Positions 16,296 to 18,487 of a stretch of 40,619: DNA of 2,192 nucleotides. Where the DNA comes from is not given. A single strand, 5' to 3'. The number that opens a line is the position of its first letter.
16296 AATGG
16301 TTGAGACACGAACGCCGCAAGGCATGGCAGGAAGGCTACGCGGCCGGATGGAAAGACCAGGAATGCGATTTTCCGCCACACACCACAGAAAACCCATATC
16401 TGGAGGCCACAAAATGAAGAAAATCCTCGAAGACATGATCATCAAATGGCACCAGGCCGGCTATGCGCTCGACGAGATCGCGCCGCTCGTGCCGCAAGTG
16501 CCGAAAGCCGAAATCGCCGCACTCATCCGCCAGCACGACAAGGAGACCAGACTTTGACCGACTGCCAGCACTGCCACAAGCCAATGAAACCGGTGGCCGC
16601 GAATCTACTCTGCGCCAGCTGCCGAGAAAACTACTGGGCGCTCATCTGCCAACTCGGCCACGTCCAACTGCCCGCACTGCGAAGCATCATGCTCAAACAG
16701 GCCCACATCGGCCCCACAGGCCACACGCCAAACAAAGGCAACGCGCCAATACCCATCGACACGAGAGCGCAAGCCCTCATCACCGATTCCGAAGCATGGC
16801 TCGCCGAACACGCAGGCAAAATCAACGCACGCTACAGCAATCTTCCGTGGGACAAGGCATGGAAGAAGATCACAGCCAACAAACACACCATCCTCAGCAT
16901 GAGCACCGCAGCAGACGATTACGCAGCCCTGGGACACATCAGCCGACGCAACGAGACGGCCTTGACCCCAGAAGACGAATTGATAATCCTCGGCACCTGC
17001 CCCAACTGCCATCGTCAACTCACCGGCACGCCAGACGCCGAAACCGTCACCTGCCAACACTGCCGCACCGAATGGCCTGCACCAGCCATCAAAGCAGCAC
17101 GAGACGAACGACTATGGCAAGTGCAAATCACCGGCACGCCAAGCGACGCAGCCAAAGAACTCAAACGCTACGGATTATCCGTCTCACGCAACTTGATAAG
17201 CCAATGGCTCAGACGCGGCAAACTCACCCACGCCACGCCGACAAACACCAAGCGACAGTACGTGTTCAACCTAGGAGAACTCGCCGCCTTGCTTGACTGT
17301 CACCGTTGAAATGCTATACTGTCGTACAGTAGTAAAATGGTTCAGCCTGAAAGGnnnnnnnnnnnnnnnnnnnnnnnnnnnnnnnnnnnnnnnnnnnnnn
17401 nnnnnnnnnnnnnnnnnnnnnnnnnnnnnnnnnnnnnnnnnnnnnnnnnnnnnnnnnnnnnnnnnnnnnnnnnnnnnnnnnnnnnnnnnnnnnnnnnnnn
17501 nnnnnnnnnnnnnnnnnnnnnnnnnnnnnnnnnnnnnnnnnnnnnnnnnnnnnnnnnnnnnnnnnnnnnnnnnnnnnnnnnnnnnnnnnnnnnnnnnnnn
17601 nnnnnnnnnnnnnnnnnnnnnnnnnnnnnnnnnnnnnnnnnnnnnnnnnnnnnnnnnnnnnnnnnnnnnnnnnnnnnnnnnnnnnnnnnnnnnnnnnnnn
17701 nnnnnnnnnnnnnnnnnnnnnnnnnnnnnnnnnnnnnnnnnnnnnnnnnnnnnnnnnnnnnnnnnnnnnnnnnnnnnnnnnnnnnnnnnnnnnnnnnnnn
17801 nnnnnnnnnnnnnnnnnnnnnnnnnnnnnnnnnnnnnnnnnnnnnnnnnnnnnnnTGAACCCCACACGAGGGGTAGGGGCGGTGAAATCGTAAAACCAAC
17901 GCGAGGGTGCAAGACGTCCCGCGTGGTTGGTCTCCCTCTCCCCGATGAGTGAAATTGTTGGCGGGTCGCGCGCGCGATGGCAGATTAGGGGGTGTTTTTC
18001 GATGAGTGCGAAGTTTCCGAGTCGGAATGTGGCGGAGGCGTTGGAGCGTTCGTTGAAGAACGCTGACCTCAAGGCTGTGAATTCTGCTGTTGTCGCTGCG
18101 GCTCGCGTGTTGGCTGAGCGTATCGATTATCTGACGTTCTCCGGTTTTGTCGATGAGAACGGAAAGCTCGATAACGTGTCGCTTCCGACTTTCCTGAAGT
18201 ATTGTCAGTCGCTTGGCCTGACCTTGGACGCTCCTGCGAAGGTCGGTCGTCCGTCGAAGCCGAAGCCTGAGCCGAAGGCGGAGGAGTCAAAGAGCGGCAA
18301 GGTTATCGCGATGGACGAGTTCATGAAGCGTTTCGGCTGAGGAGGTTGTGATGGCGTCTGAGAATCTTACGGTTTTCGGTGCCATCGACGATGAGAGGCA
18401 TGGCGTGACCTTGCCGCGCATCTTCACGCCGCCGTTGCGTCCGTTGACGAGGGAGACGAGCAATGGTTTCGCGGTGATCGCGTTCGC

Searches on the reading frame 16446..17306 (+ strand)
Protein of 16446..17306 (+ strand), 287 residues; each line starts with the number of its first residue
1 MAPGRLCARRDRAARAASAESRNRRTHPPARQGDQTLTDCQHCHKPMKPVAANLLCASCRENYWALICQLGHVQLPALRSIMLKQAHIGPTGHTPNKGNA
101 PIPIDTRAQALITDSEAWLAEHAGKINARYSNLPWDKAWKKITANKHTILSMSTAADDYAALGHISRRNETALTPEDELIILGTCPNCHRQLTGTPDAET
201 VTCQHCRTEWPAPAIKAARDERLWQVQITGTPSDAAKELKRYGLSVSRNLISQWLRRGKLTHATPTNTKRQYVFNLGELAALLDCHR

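Call 99: search_protein_families(library=pfam, proteins=[window:16446-17306:+], max_evalue=0.01)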
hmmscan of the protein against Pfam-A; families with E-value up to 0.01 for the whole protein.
window:16446-17306:+ (287 aa): 2 families
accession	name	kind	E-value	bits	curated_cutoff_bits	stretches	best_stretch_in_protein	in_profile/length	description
PF07191.17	Zn_ribbon_6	-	0.0017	18.7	25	0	39-64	2-27/67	Double zinc ribbon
PF14537.11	Cytochrom_c3_2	-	0.0072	17.2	25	0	32-59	52-77/79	Cytochrome c3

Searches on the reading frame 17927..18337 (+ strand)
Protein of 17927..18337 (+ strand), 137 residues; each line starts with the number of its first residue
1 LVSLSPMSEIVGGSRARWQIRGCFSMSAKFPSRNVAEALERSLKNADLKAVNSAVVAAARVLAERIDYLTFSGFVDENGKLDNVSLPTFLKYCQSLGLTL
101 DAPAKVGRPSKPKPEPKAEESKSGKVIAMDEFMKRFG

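Call 99: search_protein_families(library=pfam, proteins=[window:17927-18337:+], max_evalue=0.01)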
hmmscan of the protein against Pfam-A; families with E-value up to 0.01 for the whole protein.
window:17927-18337:+ (137 aa): 1 family
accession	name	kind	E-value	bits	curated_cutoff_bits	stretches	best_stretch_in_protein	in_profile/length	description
PF23931.1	Terminase_6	-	7.8e-08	33.2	27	1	38-113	1-79/96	Terminase small subunit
